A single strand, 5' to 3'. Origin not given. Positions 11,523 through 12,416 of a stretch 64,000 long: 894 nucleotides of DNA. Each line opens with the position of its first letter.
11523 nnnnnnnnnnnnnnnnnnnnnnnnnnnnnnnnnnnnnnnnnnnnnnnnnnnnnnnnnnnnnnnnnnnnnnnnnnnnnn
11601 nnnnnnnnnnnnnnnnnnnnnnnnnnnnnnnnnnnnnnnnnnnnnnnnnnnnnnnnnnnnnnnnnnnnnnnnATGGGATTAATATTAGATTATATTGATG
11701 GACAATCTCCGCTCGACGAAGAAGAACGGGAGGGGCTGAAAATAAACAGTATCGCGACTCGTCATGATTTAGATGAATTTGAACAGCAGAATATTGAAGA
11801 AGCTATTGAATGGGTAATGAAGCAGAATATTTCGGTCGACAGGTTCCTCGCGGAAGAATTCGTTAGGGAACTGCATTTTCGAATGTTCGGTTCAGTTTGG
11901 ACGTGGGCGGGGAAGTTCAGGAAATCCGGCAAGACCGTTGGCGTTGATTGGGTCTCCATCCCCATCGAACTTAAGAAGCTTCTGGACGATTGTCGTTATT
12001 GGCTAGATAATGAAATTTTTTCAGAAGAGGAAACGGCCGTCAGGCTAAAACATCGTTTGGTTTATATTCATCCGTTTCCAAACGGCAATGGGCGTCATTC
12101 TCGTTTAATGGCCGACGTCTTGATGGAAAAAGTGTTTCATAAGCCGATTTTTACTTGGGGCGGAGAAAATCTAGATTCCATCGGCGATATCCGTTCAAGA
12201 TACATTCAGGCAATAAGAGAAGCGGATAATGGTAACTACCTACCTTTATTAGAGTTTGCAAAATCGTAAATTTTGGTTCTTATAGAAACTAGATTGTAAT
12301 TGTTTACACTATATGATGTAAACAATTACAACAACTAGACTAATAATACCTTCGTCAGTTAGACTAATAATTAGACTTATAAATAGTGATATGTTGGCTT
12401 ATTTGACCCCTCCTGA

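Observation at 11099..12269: HTH-Fic 'mobile mystery protein A/B' module inserted inside a glycan-biosynthesis cluster; the A protein carries a possible Fic-inhibitory motif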

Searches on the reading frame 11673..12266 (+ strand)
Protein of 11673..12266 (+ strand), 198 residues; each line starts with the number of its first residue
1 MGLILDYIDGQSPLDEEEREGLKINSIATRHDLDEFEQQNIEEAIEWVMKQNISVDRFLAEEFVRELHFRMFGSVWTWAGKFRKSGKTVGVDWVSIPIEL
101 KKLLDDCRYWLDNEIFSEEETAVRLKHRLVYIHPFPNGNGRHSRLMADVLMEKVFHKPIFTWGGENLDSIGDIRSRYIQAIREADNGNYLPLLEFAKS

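Call 4: search_protein_families(library=ncbifam, proteins=[window:11673-12266:+], max_evalue=0.01)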
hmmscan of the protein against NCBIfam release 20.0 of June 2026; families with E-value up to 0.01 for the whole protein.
window:11673-12266:+ (198 aa): 4 families
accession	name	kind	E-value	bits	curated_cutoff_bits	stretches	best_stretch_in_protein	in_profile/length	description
TIGR02613.1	mob_myst_B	hypoth_equivalog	3.8e-74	248.6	124.4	1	12-197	2-186/186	mobile mystery protein B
NF046029.1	ProtAdlyltaseNmFic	equivalog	8.4e-05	22.4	230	1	37-162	5-125/177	protein adenylyltransferase Fic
NF041381.1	XopAC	subfamily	0.00054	18.8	450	1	115-148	375-408/451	XopAC/AvrAC family type III secretion system effector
NF045983.1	ProtAdnltaseVbhT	equivalog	0.0031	16.7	800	0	61-144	56-146/419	type II toxin-antitoxin system protein adenylyltransferase VbhT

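Call 5: search_protein_families(library=pfam, proteins=[window:11673-12266:+], max_evalue=0.01)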
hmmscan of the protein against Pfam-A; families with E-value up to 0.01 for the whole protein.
window:11673-12266:+ (198 aa): 1 family
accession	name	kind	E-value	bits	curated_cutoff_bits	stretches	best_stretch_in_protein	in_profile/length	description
PF02661.23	Fic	-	1.9e-11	45.1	24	1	59-150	2-92/93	Fic/DOC family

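Call 6: search_solved_structures(query=window:11673-12266:+, max_evalue=1, show_alignments=3)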
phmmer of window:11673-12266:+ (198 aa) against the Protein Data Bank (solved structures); distinct sequences matched with E-value up to 1: 43.
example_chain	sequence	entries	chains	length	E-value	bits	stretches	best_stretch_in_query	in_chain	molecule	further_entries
9yz5_A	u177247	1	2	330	8e-11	45.2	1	61-195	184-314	Protein adenylyltransferase FICD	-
4u0s_A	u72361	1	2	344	9.2e-11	45.1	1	62-195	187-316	Adenosine monophosphate-protein transferase FICD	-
6i7j_A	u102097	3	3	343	1.2e-10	44.6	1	42-195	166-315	Adenosine monophosphate-protein transferase FICD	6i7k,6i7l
6zmd_B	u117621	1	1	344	1.3e-10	44.5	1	44-161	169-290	Protein adenylyltransferase FICD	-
6i7g_A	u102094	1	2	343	1.6e-10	44.2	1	60-195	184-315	Adenosine monophosphate-protein transferase FICD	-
4u04_A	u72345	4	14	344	1.6e-10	44.2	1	60-195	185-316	Adenosine monophosphate-protein transferase FICD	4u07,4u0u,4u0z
6i7h_A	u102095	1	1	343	1.7e-10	44.2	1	61-195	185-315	Adenosine monophosphate-protein transferase FICD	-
6i7i_A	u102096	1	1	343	1.8e-10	44.1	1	62-195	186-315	Adenosine monophosphate-protein transferase FICD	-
7b7z_A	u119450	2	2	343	3.1e-09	40.1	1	42-195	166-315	Protein adenylyltransferase FICD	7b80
4x2e_A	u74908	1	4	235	2.4e-07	33.9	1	23-197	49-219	Fic family protein putative filamentation induced by cAMP protein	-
4x2c_A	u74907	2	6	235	2.9e-07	33.6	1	25-197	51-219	Fic family protein putative filamentation induced by cAMP protein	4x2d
5jj7_A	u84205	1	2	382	3.1e-06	30.3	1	62-160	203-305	Adenosine monophosphate-protein transferase FICD homolog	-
5jj6_A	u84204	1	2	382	3.1e-06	30.3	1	62-160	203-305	Adenosine monophosphate-protein transferase FICD homolog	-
3cuc_A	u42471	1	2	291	1.1e-05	28.5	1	99-156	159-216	Protein of unknown function with a Fic domain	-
7xux_A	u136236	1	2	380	3.9e-05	26.7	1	37-188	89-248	Fido domain-containing protein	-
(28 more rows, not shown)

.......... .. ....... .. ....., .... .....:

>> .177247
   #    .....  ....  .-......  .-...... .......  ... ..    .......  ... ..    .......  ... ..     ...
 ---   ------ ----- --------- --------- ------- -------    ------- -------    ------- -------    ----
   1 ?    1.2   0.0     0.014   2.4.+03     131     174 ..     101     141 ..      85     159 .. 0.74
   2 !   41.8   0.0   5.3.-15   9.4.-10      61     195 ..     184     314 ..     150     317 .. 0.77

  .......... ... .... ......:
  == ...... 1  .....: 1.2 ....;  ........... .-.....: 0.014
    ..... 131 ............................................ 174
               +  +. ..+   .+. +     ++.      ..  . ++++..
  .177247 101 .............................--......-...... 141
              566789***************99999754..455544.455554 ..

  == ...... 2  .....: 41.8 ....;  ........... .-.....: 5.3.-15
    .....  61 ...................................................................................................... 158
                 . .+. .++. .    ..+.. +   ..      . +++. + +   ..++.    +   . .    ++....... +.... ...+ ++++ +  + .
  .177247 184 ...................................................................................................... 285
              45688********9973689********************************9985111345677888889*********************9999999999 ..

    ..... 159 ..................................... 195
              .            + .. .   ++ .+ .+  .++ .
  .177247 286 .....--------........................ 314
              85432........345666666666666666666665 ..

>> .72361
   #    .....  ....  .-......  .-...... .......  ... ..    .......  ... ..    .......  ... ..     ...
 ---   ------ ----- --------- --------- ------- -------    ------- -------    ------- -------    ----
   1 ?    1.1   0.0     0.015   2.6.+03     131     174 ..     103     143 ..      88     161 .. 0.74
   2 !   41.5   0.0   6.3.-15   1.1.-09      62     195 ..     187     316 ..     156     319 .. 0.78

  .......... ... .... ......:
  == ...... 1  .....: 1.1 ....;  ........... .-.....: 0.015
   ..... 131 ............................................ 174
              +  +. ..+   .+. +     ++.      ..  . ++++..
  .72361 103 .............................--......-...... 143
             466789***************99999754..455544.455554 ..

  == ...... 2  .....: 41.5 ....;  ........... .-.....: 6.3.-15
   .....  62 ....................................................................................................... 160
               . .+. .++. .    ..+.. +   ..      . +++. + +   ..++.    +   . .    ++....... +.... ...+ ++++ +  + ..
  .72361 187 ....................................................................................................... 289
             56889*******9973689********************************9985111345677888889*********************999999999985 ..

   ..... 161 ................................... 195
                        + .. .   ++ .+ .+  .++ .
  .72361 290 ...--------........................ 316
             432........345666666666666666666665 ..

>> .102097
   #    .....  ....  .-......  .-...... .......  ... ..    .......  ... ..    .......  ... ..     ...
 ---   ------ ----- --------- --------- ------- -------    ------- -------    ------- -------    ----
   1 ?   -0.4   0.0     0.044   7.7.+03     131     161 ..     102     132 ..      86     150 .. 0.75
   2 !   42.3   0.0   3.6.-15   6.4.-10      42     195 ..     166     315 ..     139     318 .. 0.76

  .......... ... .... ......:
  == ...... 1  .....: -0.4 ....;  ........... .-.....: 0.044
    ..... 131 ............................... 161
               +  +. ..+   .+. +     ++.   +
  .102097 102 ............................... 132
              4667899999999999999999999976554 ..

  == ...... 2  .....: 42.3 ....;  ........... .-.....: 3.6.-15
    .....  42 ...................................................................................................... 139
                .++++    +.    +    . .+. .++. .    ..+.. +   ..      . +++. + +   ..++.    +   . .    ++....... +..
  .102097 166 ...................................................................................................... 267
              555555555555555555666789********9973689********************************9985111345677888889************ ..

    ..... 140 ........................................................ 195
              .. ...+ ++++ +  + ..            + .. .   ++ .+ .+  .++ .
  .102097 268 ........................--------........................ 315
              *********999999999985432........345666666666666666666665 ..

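Call 10: find_homologous_proteins(query=window:11673-12266:+, max_evalue=0.001)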
Query window:11673-12266:+ (198 aa): 5977 proteins with E <= 0.001 among 6126 candidates; the best 120 are listed.
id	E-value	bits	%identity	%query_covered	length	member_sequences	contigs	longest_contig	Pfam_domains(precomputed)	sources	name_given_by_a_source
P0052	6.4e-131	452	100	100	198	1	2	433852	PF02661.24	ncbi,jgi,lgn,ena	ncbi:MAG: mobile mystery protein B [Patescibacteria group bacterium]|jgi:Fic-DOC domain mobile myste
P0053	7.8e-105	367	77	100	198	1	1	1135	PF02661.24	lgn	-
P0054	3.9e-103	361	75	100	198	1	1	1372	PF02661.24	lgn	-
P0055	1.1e-90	321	68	100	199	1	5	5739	PF02661.24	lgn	-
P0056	1.4e-89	317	67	100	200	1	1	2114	PF02661.24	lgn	-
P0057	1.9e-89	317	67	100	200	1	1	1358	PF02661.24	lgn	-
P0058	3.0e-89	316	68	100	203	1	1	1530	PF02661.24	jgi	jgi:Fic-DOC domain mobile mystery protein B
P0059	1.5e-88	314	68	100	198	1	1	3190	PF02661.24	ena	-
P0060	7.9e-88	311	65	100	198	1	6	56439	PF02661.24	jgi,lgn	jgi:Fic-DOC domain mobile mystery protein B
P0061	1.0e-86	308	68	100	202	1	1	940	PF02661.24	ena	-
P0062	2.2e-85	303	64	100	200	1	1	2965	PF02661.24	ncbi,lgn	-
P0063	6.7e-85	302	66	100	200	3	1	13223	PF02661.24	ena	-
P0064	1.4e-84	301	64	100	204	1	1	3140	PF02661.24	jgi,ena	-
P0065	1.6e-84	301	66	99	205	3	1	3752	PF02661.24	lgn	-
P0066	2.4e-84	300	64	100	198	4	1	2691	PF02661.24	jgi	jgi:Fic-DOC domain mobile mystery protein B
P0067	2.6e-84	300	67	100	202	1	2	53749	PF02661.24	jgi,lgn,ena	jgi:Fic-DOC domain mobile mystery protein B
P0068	3.3e-84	300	66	100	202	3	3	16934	PF02661.24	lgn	-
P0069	3.7e-84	299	64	100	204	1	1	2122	PF02661.24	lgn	-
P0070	6.1e-84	299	65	100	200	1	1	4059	PF02661.24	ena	-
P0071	6.3e-84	299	65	100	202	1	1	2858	PF02661.24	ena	-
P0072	1.3e-83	298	63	100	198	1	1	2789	PF02661.24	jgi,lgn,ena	-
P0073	2.1e-83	297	64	100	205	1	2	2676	PF02661.24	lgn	-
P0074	2.4e-83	297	64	100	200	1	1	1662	PF02661.24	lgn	-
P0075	2.8e-83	297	64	100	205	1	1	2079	PF02661.24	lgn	-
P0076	2.9e-83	297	64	100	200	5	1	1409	PF02661.24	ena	-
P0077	4.1e-83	296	67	100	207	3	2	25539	PF02661.24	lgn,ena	-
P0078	4.7e-83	296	64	100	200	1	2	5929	PF02661.24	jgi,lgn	jgi:Fic-DOC domain mobile mystery protein B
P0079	1.1e-82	295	64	100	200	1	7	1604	PF02661.24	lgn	-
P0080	1.2e-82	295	62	100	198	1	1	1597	PF02661.24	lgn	-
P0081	2.0e-82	294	63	100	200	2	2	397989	PF02661.24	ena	-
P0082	2.7e-82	293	64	100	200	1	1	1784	PF02661.24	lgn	-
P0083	1.2e-81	291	63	99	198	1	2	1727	PF02661.24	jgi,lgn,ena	-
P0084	1.8e-81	291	61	100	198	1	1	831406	PF02661.24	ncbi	-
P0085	1.9e-81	291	64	100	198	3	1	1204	PF02661.24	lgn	-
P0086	3.1e-81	290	65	100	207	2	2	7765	PF02661.24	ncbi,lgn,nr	ncbi:MAG: mobile mystery protein B [Bacilli bacterium]|nr:mobile mystery protein B [Bacilli bacteriu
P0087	3.7e-81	290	63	100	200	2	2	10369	PF02661.24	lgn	-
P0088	1.2e-80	288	62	99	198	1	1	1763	PF02661.24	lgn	-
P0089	2.8e-80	287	66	100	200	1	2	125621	PF02661.24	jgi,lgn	-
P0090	4.6e-80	286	61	99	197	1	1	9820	PF02661.24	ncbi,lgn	ncbi:MAG: mobile mystery protein B [Patescibacteria group bacterium]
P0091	4.7e-80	286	62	100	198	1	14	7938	PF02661.24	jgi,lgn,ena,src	-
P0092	4.7e-80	286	60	99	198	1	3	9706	PF02661.24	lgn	-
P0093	5.1e-80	286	65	100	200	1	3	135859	PF02661.24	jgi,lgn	-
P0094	7.2e-80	285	61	99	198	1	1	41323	PF02661.24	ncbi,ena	-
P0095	8.2e-80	285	63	100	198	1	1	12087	PF02661.24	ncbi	-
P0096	1.1e-79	285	62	100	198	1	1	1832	PF02661.24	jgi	jgi:Fic-DOC domain mobile mystery protein B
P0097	1.2e-79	285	65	100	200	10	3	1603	PF02661.24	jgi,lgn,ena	-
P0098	1.3e-79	285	64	99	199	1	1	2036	PF02661.24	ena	-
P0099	1.5e-79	284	62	99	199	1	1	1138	PF02661.24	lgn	-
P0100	1.6e-79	284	61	100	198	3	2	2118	PF02661.24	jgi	-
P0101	3.2e-79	283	61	100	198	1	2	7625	PF02661.24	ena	-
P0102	3.3e-79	283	61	99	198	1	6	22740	PF02661.24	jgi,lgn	-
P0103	3.7e-79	283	61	99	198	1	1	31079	PF02661.24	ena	-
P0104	4.1e-79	283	61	100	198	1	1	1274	PF02661.24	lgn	-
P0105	4.9e-79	283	61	100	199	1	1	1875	PF02661.24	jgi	jgi:Fic-DOC domain mobile mystery protein B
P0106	5.3e-79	283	61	99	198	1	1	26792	PF02661.24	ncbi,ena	-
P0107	7.0e-79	282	60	99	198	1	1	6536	PF02661.24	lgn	-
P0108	9.6e-79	282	60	100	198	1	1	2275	PF02661.24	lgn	-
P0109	1.3e-78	281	63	100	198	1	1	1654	PF02661.24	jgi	jgi:Fic-DOC domain mobile mystery protein B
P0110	1.3e-78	281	61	99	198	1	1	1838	PF02661.24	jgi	jgi:Fic-DOC domain mobile mystery protein B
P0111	1.6e-78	281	62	100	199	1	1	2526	PF02661.24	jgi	-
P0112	2.2e-78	281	61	99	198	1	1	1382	PF02661.24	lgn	-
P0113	2.3e-78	281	61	100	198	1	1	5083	PF02661.24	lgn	-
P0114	2.6e-78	280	60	99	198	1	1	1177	PF02661.24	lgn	-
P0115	2.8e-78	280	62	99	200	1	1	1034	PF02661.24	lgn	-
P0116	3.5e-78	280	61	100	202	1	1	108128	PF02661.24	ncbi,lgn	ncbi:MAG: mobile mystery protein B [Patescibacteria group bacterium]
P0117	3.5e-78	280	60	100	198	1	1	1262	PF02661.24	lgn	-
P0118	4.2e-78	280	60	100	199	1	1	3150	PF02661.24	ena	-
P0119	4.3e-78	280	63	99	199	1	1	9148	PF02661.24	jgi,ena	jgi:Fic-DOC domain mobile mystery protein B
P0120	4.5e-78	280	62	99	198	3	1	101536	PF02661.24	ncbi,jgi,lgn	ncbi:MAG: mobile mystery protein B [Bacteroidota bacterium]|jgi:Fic-DOC domain mobile mystery protei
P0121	5.5e-78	279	58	100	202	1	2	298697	PF02661.24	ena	-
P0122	5.5e-78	279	61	100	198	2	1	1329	PF02661.24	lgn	-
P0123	6.2e-78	279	63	100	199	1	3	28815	PF02661.24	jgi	jgi:Fic-DOC domain mobile mystery protein B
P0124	6.9e-78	279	57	100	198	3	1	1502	PF02661.24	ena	-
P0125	6.9e-78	279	61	99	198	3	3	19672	PF02661.24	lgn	-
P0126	8.3e-78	279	60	99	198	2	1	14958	PF02661.24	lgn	-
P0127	9.6e-78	279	59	100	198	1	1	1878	PF02661.24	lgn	-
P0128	9.8e-78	279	61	100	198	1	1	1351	PF02661.24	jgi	jgi:Fic-DOC domain mobile mystery protein B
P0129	1.3e-77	278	61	100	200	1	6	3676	PF02661.24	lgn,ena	-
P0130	1.3e-77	278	60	100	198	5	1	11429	PF02661.24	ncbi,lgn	-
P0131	1.6e-77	278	59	99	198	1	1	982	PF02661.24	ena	-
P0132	1.7e-77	278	61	99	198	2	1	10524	PF02661.24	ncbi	-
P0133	1.7e-77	278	62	99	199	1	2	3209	PF02661.24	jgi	jgi:Fic-DOC domain mobile mystery protein B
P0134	1.7e-77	278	61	100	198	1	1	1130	PF02661.24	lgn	-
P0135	2.0e-77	278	55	99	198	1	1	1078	PF02661.24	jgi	jgi:Fic-DOC domain mobile mystery protein B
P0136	2.3e-77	277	60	100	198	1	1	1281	PF02661.24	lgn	-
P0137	3.1e-77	277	60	99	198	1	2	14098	PF02661.24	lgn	-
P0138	3.3e-77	277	61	100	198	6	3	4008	PF02661.24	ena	-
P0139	3.5e-77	277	62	100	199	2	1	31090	PF02661.24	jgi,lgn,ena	-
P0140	3.7e-77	277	60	100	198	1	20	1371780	PF02661.24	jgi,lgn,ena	jgi:Fic-DOC domain mobile mystery protein B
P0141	3.8e-77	277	57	99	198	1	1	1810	PF02661.24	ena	-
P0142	3.9e-77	277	59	100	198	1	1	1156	PF02661.24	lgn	-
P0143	4.3e-77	276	59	100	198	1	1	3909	PF02661.24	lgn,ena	-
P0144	5.0e-77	276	61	99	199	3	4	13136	PF02661.24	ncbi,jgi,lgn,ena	-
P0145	5.1e-77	276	61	100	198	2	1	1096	PF02661.24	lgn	-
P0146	5.4e-77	276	59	100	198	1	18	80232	PF02661.24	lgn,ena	-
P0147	6.5e-77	276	59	99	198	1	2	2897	PF02661.24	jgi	-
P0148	6.5e-77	276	59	100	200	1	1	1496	PF02661.24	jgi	jgi:Fic-DOC domain mobile mystery protein B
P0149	7.1e-77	276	56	99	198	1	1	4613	PF02661.24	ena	-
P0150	7.3e-77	276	55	99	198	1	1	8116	PF02661.24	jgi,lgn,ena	-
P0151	7.3e-77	276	61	99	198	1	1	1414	PF02661.24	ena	-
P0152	7.4e-77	276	59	100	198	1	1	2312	PF02661.24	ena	-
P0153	7.9e-77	276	60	100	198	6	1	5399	PF02661.24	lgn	-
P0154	8.7e-77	275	60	99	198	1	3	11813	PF02661.24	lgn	-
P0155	8.7e-77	275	60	100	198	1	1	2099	PF02661.24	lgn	-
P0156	1.0e-76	275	59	100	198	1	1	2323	PF02661.24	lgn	-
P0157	1.1e-76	275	57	100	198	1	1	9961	PF02661.24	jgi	jgi:Fic-DOC domain mobile mystery protein B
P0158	1.1e-76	275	62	100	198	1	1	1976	PF02661.24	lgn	-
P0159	1.1e-76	275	59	100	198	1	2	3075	PF02661.24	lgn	-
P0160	1.2e-76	275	59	100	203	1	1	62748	PF02661.24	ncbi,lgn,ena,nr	ncbi:MAG: mobile mystery protein B [Bacteroidales bacterium]|nr:mobile mystery protein B [Bacteroida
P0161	1.2e-76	275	59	99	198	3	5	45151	PF02661.24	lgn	-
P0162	1.4e-76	275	54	99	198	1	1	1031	PF02661.24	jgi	jgi:Fic-DOC domain mobile mystery protein B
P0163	1.5e-76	275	58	100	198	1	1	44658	PF02661.24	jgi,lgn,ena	-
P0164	1.6e-76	275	60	100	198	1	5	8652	PF02661.24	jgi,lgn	-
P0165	1.6e-76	275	62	100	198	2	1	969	PF02661.24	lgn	-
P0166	1.6e-76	275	61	100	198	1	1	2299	PF02661.24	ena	-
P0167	1.7e-76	274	57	99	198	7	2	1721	PF02661.24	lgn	-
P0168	1.7e-76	274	59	100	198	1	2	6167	PF02661.24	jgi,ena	jgi:Fic-DOC domain mobile mystery protein B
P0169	1.7e-76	274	59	100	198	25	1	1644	PF02661.24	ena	-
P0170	1.8e-76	274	64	100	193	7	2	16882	PF02661.24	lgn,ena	-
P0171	1.8e-76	274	60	100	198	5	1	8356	PF02661.24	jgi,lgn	jgi:Fic-DOC domain mobile mystery protein B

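Call 18: find_related_loci(query=A2, collection=genome_contigs, flank=4000)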
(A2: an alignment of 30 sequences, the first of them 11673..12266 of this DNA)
Query A2 (198 aa) in genome_contigs; peptide patterns used: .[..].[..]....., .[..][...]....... (x = any residue, [..] = any of these).
600 stretches matched a pattern (row limit reached: there are more); 548 encode a relative of the query (tblastn E <= 1e-3); the best 80 are kept; 80 distinct loci.
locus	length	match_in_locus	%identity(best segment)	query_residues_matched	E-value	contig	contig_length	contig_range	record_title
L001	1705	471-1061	64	1-197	2e-93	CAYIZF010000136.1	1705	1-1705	MAG TPA_asm: uncultured Gammaproteobacteria bacterium isolate ERP122455_co1_171 genome assembly, contig: NODE_43970_leng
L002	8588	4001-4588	62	1-196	4e-83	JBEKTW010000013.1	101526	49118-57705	MAG: Bacteroidota bacterium isolate SPRUCE 567 SPRUCE_567_13, whole genome shotgun sequence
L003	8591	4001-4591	59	1-197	1e-80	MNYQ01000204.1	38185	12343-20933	MAG: Ignavibacteria bacterium CG2_30_36_16 cg2_3.0_scaffold_501_c, whole genome shotgun sequence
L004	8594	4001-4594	58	1-198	2e-80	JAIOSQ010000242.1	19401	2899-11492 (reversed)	MAG: Bacteroidales bacterium isolate SMBSF48 bin_32_k127_1226887, whole genome shotgun sequence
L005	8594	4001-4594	58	1-198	4e-80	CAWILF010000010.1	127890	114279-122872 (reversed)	MAG: uncultured Flavobacteriaceae bacterium isolate MFD03250.bin.3.131 genome assembly, contig: contig_16199, whole geno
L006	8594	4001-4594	58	1-198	9e-80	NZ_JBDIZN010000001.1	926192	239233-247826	Polaribacter uvawellassae strain SLMDC-22 NODE_1_length_926192_cov_114.256785, whole genome shotgun sequence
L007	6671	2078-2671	56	1-198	9e-80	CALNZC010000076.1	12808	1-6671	MAG: uncultured Saprospiraceae bacterium isolate LOGT_bin.0051 genome assembly, contig: contig_51501, whole genome shotg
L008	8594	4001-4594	54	1-198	1e-79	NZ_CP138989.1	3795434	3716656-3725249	Algibacter sp. R77976 chromosome, complete genome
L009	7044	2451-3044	58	1-198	3e-79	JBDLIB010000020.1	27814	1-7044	MAG: Bacteroidota bacterium isolate MAG010 MAG010_20, whole genome shotgun sequence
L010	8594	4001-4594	59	1-198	3e-79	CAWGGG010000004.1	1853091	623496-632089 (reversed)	MAG: uncultured Bacteroidales bacterium isolate MFD02979.bin.1.62 genome assembly, contig: contig_57538, whole genome sh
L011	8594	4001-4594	57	1-198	5e-79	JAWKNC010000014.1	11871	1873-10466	MAG: Allomuricauda sp. isolate BC1.155 BC1.155.fa-14, whole genome shotgun sequence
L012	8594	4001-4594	58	1-198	1e-78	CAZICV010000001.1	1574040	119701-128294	MAG TPA_asm: uncultured Saprospiraceae bacterium isolate SRP344714_co1_193 genome assembly, contig: NODE_1_length_157404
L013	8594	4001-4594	57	1-198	4e-78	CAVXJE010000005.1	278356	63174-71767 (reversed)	MAG: uncultured Flavobacteriaceae bacterium isolate MFD03551.bin.1.13 genome assembly, contig: contig_28775, whole genom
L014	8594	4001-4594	57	1-198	3e-78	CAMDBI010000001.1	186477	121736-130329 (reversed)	MAG: Bacteroides fragilis isolate MiH-22jul19-173 genome assembly, contig: MiH-22jul19-C53, whole genome shotgun sequenc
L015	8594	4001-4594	56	1-198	4e-78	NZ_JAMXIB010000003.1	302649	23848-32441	Robiginitalea marina strain 2V75 scaffold_3_length=302650, whole genome shotgun sequence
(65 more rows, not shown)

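Call 22: search_protein_families(library=padloc, proteins=[window:11673-12266:+], max_evalue=0.01)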
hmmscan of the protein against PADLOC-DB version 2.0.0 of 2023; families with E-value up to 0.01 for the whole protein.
window:11673-12266:+ (198 aa): 9 families
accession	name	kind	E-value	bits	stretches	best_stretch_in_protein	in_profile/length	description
PDLC04839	PDC-S04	-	4.1e-22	76.9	1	25-195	26-197/205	-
PDLC04838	PDC-S04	-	2.5e-14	51.6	1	27-154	33-165/209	-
PDLC03963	SoFic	-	1e-09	36.3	1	34-160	89-223/361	-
PDLC04840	PDC-S04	-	6e-09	34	1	36-159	52-182/227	-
PDLC04836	PDC-S04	-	1.3e-06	25.8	1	34-146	67-182/244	-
PDLC04837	PDC-S04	-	8.9e-06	23.1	1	22-153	50-186/234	-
PDLC04966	PDC-S24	-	2.4e-05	21.4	1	126-156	311-342/497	-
PDLC04842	PDC-S04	-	5.7e-05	20.9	1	35-157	18-136/202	-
PDLC04841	PDC-S04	-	0.00019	19.2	1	64-158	145-235/292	-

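Call 23: search_protein_families(library=phrogs, proteins=[window:11673-12266:+], max_evalue=0.001)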
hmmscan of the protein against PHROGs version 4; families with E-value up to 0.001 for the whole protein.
window:11673-12266:+ (198 aa): 5 families
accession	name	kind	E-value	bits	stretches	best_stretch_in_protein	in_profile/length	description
phrog_5978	-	unknown function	1.4e-10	41.8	1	29-164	83-233/364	-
phrog_11900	-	unknown function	1.7e-09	38.5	1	30-147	46-171/230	-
phrog_23170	-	unknown function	3.1e-09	37.8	1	55-188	38-176/191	-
phrog_12747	-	unknown function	1.5e-08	35.5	1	16-152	13-157/211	-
phrog_10690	-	unknown function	1.7e-05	25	1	56-183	194-326/346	-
